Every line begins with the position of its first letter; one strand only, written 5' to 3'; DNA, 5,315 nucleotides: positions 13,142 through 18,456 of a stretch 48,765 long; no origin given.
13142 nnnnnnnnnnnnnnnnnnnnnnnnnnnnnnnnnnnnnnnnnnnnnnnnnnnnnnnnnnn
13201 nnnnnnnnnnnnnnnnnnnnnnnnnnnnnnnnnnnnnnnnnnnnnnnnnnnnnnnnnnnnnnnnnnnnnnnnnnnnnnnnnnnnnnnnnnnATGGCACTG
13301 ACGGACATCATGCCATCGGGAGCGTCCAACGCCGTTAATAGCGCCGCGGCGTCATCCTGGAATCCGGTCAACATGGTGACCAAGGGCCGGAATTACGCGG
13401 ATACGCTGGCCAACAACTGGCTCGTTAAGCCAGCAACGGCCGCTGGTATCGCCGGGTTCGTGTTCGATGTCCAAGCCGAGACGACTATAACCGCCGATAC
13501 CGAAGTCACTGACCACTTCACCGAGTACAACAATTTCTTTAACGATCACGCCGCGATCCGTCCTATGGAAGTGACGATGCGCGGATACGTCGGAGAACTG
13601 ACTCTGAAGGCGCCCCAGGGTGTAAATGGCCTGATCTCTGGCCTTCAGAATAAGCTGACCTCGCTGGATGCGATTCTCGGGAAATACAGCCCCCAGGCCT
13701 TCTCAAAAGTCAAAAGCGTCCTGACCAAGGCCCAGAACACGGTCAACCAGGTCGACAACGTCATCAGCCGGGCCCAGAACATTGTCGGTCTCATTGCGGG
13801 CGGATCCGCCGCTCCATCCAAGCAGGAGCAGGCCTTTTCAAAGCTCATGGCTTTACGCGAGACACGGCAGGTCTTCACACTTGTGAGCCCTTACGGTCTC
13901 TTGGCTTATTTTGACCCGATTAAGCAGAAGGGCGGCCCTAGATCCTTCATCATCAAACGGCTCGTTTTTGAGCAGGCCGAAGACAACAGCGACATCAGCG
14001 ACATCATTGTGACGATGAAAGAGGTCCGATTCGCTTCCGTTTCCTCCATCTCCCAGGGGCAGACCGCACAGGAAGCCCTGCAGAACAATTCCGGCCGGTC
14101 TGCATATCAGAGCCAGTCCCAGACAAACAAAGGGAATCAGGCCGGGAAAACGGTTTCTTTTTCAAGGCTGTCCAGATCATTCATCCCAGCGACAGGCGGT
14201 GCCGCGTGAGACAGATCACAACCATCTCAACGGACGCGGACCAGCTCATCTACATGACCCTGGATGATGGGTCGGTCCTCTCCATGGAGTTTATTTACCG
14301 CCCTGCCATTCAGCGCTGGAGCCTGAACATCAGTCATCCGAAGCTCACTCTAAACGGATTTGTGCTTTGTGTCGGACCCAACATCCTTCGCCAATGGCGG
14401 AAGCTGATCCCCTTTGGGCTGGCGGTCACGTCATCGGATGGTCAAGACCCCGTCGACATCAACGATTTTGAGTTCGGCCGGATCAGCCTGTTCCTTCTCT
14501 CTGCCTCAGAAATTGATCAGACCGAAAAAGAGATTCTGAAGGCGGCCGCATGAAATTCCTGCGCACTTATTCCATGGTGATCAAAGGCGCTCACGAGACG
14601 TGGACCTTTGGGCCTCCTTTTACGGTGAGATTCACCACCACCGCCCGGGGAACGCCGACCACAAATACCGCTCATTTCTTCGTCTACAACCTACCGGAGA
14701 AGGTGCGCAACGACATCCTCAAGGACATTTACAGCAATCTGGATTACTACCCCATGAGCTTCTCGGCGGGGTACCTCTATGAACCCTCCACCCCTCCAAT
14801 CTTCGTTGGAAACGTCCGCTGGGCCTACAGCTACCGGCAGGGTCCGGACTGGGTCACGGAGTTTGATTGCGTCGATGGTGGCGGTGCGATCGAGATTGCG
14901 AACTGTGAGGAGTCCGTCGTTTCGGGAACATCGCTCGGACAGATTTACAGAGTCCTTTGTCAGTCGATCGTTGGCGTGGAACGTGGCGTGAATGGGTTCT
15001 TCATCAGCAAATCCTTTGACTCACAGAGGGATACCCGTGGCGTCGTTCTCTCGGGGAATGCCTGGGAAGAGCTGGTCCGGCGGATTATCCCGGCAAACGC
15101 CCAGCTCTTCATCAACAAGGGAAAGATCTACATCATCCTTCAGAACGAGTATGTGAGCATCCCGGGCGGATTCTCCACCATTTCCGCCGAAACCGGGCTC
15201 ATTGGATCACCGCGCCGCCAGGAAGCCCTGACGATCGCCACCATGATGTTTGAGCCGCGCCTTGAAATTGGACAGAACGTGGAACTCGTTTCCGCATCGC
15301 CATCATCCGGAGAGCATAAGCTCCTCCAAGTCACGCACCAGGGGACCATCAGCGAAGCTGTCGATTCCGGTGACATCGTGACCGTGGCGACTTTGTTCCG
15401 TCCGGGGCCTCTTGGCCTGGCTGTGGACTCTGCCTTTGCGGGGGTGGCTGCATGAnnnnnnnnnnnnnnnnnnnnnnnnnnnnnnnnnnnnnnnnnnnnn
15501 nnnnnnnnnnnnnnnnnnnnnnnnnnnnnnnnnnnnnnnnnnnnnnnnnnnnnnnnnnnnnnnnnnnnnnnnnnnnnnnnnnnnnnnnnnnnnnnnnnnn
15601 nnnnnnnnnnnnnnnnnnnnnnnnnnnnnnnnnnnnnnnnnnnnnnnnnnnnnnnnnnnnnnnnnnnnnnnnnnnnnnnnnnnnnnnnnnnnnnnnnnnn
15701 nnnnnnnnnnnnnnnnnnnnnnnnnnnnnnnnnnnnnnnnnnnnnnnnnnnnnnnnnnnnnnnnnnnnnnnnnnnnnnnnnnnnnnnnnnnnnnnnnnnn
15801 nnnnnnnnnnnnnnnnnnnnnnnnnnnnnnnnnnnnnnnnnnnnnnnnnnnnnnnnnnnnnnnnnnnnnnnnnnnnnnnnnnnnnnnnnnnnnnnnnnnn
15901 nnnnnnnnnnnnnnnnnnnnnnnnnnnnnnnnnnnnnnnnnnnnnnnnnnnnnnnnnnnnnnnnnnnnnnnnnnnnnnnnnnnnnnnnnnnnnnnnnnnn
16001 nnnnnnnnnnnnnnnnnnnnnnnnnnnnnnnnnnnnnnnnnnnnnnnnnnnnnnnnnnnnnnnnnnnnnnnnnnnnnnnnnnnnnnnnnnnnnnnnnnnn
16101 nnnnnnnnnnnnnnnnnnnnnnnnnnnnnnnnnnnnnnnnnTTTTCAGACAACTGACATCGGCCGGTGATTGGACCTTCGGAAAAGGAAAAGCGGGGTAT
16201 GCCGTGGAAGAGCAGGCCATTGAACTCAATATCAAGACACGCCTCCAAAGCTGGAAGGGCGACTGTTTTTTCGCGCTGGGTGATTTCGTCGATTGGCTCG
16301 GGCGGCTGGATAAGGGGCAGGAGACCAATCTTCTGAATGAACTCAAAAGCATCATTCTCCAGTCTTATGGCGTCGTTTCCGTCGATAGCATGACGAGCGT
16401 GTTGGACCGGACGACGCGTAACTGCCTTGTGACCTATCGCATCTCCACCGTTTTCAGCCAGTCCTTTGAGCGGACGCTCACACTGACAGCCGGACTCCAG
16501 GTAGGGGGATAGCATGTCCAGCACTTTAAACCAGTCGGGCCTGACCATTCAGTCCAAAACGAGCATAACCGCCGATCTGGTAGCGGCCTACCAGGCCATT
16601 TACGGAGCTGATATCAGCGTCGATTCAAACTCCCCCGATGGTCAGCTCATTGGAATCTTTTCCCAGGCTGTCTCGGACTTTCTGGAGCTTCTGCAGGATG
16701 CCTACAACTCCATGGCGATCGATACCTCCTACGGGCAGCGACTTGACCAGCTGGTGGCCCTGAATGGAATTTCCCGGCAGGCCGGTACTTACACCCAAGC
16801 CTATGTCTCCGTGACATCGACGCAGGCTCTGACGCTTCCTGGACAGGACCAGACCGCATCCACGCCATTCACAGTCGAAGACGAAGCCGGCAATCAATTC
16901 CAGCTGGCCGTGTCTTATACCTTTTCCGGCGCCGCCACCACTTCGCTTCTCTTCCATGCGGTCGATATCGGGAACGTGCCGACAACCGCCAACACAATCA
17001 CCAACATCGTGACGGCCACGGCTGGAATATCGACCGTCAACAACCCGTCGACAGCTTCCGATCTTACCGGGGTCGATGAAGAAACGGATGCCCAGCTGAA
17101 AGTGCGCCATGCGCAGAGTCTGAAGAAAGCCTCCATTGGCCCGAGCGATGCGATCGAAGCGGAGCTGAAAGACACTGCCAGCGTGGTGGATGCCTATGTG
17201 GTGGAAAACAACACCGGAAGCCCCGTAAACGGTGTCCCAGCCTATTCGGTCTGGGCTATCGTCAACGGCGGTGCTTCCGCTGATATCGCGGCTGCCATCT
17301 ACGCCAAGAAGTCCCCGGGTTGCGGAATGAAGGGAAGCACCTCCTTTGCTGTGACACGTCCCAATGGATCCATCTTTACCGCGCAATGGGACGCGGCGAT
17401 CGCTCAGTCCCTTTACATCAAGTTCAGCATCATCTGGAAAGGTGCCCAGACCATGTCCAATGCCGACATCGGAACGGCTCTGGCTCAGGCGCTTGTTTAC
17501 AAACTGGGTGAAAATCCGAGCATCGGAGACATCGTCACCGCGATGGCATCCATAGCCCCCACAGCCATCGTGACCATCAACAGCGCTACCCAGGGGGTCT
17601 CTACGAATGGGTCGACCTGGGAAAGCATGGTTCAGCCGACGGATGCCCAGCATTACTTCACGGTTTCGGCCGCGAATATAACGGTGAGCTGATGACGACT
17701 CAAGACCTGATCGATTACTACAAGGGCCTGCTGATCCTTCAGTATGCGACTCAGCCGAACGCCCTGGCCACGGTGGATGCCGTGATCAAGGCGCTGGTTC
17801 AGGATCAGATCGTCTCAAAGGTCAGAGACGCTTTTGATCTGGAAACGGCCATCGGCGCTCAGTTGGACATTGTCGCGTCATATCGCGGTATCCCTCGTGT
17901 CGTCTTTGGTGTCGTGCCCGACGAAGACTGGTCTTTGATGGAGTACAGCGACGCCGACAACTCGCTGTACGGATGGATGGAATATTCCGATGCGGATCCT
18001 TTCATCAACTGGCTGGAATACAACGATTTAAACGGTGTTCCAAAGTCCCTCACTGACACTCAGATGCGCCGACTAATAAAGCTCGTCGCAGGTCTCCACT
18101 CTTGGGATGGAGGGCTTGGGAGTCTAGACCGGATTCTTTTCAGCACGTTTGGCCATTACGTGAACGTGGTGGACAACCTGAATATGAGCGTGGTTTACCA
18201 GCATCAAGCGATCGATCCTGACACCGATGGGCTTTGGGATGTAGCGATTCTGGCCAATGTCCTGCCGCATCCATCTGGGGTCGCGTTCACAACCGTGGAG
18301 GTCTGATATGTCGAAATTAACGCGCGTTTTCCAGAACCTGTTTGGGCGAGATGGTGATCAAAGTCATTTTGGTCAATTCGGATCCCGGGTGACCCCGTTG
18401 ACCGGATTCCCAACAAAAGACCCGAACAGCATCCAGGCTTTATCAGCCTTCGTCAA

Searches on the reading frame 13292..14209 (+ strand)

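Call 23: search_protein_families(library=pfam, proteins=[window:13292-14209:+], max_evalue=0.01)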
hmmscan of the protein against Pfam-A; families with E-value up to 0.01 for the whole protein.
window:13292-14209:+ (305 aa): 2 families
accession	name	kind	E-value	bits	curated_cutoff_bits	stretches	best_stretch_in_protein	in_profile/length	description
PF21821.3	Dit_like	-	9.1e-10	39.2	24.2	1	58-253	1-124/127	Dit-like phage tail protein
PF18621.7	Rv3651-like_middle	-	0.0069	17.2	31.1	0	11-75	14-76/110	Rv3651-like, middle domain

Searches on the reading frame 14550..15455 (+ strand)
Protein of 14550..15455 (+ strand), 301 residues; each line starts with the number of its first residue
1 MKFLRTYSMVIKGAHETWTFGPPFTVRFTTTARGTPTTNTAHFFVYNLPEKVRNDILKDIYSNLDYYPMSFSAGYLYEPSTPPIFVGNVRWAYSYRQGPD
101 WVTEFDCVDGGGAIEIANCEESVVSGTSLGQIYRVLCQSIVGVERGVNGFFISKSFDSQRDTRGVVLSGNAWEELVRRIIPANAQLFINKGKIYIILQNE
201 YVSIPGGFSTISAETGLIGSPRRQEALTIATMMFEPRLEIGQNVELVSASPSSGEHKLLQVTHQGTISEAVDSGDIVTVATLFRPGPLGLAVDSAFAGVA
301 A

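Call 23: search_protein_families(library=pfam, proteins=[window:14550-15455:+], max_evalue=0.01)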
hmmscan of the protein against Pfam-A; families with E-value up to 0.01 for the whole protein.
window:14550-15455:+ (301 aa): 1 family
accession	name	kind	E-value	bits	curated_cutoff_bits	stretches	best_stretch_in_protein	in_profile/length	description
PF22759.1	E217_GP41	-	7.8e-06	25.7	27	1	35-249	30-248/279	Baseplate hub gp41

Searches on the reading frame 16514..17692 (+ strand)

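Call 4: search_protein_families(library=pfam, proteins=[window:16514-17692:+], max_evalue=0.1)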
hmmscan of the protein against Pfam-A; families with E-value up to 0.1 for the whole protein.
window:16514-17692:+ (392 aa): 1 family
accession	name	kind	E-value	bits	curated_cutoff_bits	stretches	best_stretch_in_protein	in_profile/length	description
PF04865.19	Baseplate_J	-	1.3e-12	48.1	21.1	1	74-309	2-217/255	Baseplate J-like protein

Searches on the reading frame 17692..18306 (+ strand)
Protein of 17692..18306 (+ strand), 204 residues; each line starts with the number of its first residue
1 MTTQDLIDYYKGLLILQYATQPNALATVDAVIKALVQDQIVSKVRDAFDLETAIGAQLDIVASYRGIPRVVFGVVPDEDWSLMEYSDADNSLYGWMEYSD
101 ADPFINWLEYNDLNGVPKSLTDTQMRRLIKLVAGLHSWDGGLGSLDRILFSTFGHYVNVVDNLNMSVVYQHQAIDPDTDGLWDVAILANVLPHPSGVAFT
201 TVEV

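Call 4: search_protein_families(library=pfam, proteins=[window:17692-18306:+], max_evalue=0.1)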
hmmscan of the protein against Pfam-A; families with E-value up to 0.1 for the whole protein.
window:17692-18306:+ (204 aa): 2 families
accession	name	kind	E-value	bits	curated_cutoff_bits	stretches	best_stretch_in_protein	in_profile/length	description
PF11041.13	DUF2612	-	4.8e-22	79.2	23.5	1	10-199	1-179/181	Protein of unknown function (DUF2612)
PF22409.2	TopoV_HHH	-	0.062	13.8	27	0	43-53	2-12/29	Topoisomerase V, HHH domain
